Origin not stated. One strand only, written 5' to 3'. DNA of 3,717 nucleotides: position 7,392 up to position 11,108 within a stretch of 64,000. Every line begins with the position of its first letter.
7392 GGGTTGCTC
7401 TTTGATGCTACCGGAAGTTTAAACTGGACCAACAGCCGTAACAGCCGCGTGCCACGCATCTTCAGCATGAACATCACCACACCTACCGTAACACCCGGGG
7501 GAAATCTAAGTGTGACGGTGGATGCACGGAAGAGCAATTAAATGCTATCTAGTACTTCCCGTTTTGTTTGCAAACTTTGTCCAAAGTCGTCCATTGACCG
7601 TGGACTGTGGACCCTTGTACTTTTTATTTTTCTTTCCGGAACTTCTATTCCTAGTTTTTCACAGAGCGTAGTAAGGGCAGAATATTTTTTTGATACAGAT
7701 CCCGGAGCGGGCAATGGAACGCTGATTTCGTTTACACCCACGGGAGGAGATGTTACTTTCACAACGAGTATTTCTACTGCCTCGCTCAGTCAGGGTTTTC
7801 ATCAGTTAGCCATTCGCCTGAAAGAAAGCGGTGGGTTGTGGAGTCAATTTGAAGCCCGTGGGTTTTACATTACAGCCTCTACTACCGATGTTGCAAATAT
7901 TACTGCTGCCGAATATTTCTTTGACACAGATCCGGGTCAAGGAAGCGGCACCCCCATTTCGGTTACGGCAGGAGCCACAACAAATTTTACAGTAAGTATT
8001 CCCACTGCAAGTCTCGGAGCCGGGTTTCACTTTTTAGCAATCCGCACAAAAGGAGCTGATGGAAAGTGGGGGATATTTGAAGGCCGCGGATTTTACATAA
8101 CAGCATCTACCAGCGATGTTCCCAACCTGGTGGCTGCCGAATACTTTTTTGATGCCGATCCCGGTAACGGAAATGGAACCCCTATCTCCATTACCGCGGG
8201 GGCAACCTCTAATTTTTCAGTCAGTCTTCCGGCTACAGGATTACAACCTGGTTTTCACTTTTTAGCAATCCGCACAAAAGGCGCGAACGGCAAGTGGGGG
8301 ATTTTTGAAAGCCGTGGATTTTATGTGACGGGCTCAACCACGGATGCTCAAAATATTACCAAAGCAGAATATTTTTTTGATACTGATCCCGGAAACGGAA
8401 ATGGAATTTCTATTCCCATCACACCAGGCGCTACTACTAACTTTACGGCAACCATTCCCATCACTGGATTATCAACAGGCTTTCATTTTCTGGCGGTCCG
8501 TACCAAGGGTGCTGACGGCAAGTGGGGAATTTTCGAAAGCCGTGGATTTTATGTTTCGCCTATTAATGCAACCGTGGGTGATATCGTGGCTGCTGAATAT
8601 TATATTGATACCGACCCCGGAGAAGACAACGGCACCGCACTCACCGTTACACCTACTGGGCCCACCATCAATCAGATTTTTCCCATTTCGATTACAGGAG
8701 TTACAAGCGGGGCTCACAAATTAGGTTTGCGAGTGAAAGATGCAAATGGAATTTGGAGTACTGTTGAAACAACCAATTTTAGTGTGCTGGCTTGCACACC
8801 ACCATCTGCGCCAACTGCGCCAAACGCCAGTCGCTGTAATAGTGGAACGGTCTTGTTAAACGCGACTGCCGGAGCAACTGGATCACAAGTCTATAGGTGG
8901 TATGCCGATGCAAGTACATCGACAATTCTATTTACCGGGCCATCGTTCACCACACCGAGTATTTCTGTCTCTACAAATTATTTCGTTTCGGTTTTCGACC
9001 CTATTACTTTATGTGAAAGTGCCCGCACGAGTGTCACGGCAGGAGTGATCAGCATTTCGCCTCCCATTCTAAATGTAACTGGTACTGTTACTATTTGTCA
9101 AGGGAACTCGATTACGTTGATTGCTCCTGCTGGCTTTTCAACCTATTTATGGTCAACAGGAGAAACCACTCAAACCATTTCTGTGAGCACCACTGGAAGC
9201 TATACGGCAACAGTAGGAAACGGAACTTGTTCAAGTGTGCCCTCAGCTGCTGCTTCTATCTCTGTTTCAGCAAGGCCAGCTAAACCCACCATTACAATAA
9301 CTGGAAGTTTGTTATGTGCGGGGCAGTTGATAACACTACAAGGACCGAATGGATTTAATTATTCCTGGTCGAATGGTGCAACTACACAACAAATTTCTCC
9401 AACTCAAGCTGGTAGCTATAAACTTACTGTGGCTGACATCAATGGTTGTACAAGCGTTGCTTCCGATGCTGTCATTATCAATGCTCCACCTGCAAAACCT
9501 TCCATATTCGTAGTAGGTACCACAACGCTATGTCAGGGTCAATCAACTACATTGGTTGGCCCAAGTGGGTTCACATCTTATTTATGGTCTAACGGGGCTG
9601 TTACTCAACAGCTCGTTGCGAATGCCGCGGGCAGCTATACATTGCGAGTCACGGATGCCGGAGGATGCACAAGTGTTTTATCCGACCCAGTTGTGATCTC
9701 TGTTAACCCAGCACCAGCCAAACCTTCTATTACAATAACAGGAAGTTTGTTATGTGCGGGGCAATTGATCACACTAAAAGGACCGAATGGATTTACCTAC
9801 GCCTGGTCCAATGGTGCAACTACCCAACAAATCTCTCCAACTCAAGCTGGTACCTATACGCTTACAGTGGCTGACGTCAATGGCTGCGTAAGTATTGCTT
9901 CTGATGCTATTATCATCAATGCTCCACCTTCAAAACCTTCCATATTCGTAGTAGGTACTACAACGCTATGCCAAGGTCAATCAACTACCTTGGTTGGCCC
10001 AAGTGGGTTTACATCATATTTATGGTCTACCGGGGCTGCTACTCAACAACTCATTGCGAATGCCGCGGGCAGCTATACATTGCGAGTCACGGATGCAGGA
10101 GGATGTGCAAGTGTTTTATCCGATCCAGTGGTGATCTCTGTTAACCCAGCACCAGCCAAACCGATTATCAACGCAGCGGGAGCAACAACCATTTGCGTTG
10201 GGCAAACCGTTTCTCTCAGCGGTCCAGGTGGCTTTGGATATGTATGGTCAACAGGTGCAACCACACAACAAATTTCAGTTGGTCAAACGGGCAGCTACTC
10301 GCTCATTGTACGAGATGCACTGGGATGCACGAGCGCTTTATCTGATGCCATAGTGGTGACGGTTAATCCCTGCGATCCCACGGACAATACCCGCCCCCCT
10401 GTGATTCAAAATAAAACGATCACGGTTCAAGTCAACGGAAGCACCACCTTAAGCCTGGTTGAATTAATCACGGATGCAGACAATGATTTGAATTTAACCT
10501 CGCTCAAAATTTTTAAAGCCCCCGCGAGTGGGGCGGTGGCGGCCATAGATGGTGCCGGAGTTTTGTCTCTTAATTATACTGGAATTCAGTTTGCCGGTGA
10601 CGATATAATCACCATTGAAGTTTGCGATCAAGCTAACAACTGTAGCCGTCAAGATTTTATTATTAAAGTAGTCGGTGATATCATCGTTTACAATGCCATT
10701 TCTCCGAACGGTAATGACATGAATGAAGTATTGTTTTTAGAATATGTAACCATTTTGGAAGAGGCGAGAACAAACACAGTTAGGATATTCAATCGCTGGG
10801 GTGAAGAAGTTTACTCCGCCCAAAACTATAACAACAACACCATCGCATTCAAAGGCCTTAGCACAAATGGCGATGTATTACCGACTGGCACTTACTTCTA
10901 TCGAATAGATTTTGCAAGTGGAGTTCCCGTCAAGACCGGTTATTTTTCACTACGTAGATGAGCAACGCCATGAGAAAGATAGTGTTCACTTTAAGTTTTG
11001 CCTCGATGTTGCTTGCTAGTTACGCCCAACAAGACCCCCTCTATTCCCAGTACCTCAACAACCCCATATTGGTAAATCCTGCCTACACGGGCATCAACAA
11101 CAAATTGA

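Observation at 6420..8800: CTD-less beta-helix protein paired with five DTDPG modules on a T9SS stalk: possible scaffold-and-cargo adhesin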

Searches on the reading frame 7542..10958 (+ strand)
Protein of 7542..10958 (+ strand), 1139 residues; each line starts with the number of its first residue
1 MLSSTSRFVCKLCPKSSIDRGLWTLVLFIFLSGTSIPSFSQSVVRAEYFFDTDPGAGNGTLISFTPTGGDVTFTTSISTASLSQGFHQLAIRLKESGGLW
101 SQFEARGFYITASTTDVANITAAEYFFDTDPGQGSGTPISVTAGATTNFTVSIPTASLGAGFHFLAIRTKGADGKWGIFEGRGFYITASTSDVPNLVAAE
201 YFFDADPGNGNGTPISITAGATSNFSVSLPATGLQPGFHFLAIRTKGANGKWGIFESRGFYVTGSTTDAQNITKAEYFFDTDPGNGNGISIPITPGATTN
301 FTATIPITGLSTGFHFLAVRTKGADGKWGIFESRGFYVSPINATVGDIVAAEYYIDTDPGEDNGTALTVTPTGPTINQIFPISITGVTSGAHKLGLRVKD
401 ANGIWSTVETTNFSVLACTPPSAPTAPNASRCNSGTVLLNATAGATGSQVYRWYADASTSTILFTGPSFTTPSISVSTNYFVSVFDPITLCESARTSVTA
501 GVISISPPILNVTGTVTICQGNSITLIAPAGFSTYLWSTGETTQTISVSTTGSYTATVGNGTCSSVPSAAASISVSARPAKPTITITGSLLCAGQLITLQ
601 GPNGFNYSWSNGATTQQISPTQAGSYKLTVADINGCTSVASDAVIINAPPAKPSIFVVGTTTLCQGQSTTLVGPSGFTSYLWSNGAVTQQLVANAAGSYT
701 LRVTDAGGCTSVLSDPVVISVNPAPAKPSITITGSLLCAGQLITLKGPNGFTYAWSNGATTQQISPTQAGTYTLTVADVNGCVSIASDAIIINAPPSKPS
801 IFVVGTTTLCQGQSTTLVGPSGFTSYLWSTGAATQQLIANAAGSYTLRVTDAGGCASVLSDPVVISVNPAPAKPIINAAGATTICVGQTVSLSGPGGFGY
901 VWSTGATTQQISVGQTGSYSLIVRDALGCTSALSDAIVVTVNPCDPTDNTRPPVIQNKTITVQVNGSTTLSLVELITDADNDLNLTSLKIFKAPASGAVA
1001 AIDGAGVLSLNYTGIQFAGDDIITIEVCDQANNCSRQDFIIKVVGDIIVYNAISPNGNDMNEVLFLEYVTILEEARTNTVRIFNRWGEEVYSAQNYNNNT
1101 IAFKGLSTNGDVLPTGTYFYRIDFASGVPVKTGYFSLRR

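Call 3: search_protein_families(library=pfam, proteins=[window:7542-10958:+], max_evalue=0.01)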
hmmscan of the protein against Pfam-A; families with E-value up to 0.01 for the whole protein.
window:7542-10958:+ (1139 aa): 6 families
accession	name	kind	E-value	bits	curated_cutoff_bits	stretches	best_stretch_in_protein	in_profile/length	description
PF19081.6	Ig_7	-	8.4e-22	77.7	27.3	1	421-502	1-82/84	Ig-like domain CHU_C associated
PF13585.12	CHU_C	-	1.6e-19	70.2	27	1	1047-1135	1-84/86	CHU_C Type IX secretion signal domain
PF06832.18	BiPBP_C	-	8e-07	29.3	26.8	0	757-782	59-84/90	Penicillin-Binding Protein C-terminus Family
PF17963.7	Big_9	-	1.2e-05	26.5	23.6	1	952-1039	3-86/89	Bacterial Ig domain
PF18962.6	Por_Secre_tail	-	6e-05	23.7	27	0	1068-1124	9-64/75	Secretion system C-terminal sorting domain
PF13860.13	FlgD_ig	-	0.00053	20.4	27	0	1070-1121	17-72/79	FlgD Ig-like domain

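Call 4: search_protein_families(library=ncbifam, proteins=[window:7542-10958:+], max_evalue=0.01)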
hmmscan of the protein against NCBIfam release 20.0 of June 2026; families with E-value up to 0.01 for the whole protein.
window:7542-10958:+ (1139 aa): 3 families
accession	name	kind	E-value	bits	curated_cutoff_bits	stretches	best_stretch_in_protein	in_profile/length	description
TIGR04131.1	Bac_Flav_CTERM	domain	4.3e-08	33.2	35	1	1051-1139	5-85/85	T9SS type B sorting domain-containing protein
TIGR04183.1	Por_Secre_tail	domain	4.5e-06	26.5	23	1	1072-1128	15-64/72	T9SS type A sorting domain-containing protein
NF033707.1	T9SS_sortase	equivalog_domain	0.0037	14.9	420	1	1018-1126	963-1079/1095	type IX secretion system sortase PorU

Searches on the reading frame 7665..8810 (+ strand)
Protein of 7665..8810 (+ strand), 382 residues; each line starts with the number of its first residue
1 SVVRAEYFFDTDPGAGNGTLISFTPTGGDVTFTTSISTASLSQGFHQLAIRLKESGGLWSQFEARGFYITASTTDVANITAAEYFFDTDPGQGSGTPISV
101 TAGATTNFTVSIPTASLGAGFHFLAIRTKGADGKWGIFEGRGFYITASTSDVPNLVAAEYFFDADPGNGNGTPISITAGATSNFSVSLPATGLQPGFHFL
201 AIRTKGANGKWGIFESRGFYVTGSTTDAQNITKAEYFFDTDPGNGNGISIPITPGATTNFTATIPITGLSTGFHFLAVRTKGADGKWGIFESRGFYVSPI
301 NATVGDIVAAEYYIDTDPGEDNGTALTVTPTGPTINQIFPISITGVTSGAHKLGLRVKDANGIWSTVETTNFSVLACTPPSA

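Call 13: find_homologous_proteins(query=window:7665-8810:+)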
Query window:7665-8810:+ (382 aa): 1443 proteins with E <= 0.001 among 8000 candidates; the best 120 are listed.
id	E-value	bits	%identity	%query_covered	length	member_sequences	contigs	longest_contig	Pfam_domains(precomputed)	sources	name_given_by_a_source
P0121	1.8e-221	753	89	99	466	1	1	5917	-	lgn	-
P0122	3.6e-202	690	52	98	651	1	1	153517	PF13669.13,PF18962.8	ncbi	-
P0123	3.0e-187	640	56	98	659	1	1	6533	PF21226.5,PF18962.8,PF03795.21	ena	-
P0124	2.5e-186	637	73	99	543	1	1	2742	PF19081.7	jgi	jgi:hypothetical protein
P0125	1.5e-183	628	54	96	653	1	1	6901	PF13669.13,PF18962.8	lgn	-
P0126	6.5e-179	613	72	100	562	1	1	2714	PF19081.7,PF19077.7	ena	-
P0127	8.5e-178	609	53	100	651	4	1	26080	PF18962.8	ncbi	-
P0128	3.6e-171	588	54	99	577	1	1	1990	PF17957.8,PF18962.8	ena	-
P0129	6.1e-163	560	56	98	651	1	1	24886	PF18962.8,PF15488.12,PF05610.17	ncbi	-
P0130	3.9e-162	558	55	100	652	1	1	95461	PF13669.13,PF18962.8,PF15488.12,PF03795.21,PF05610.17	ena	-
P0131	4.1e-161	554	52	99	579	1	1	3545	PF18962.8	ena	-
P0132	1.6e-160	552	54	95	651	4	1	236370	PF18962.8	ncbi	-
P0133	1.5e-155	536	58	94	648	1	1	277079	PF21226.5,PF18962.8,PF13710.13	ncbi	ncbi:MAG: T9SS type A sorting domain-containing protein [Bacteroidota bacterium]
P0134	1.7e-155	536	51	97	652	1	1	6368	PF13669.13,PF18962.8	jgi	jgi:hypothetical protein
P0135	7.0e-151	521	45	95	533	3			PF07495.20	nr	nr:hypothetical protein [Bacteroidota bacterium]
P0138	1.2e-141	490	38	98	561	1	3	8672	PF07495.20,PF18962.8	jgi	jgi:hypothetical protein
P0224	1.6e-107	378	42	98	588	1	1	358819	PF07495.20,PF27503.1,PF15302.12,PF18884.6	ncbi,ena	-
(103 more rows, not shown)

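Call 55: search_protein_families(library=pfam, proteins=[P0138, P0224, P0130], max_evalue=0.01)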
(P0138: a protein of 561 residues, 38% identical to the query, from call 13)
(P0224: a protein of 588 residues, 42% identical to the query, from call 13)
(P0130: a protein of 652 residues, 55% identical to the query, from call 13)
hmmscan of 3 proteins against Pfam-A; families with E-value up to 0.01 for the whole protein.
P0138 (561 aa): 2 families
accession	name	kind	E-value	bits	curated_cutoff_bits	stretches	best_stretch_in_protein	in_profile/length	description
PF18962.6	Por_Secre_tail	-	8.9e-14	52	27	1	491-559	1-74/75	Secretion system C-terminal sorting domain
PF07495.19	Y_Y_Y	-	3.2e-09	37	26.6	0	287-320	29-61/65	Y_Y_Y domain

P0224 (588 aa): 9 families
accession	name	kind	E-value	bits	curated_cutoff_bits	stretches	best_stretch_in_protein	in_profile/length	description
PF07495.19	Y_Y_Y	-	1.9e-10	40.9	26.6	0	293-320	33-59/65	Y_Y_Y domain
PF15302.11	P33MONOX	-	5.4e-10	40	27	0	385-447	198-256/291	P33 mono-oxygenase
PF18884.5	TSP3_bac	-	2e-08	34.4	25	0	486-502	5-21/22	Bacterial TSP3 repeat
PF08447.18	PAS_3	-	3.4e-05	24.5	25.6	0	46-94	31-79/89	PAS fold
PF16990.11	CBM_35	-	0.002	18.8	28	0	128-160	83-110/121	Carbohydrate binding module (family 35)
PF19127.6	Choline_bind_3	-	0.0031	17.9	27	0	252-266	3-17/47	Choline-binding repeat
PF16389.11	DUF4998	-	0.0047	16.9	29.1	0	276-325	62-112/199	Domain of unknown function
PF22831.2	CATSPERB_Ig-like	-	0.0049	17.5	27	0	144-189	21-65/107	CATSPERB Ig-like domain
PF03968.19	LptD_N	-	0.0074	16.9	20.4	0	94-138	51-94/113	LptA/(LptD N-terminal domain) LPS transport protein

P0130 (652 aa): 7 families
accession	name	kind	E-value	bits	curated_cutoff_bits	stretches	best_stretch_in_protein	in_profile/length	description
PF18962.6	Por_Secre_tail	-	9.5e-14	51.9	27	1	579-646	1-70/75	Secretion system C-terminal sorting domain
PF13669.12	Glyoxalase_4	-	4.5e-08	33.8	27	0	139-168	66-95/109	Glyoxalase/Bleomycin resistance protein/Dioxygenase superfamily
PF03795.20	YCII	-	2.3e-06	28.4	24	0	302-352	42-91/95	YCII-related domain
PF15488.11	DUF4645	-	4.8e-06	26.7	27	0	162-212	227-277/294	Domain of unknown function (DUF4645)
PF05610.16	DUF779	-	7.4e-06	26.6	25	0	378-435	34-89/94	Protein of unknown function (DUF779)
PF22971.2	Ig_VEGFR-1-like_5th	-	0.00017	22.2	27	0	297-351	70-123/130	VEGFR-1-like, immunoglobulin-like domain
PF00903.31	Glyoxalase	-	0.0098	16.7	20.6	0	187-187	114-114/121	Glyoxalase/Bleomycin resistance protein/Dioxygenase superfamily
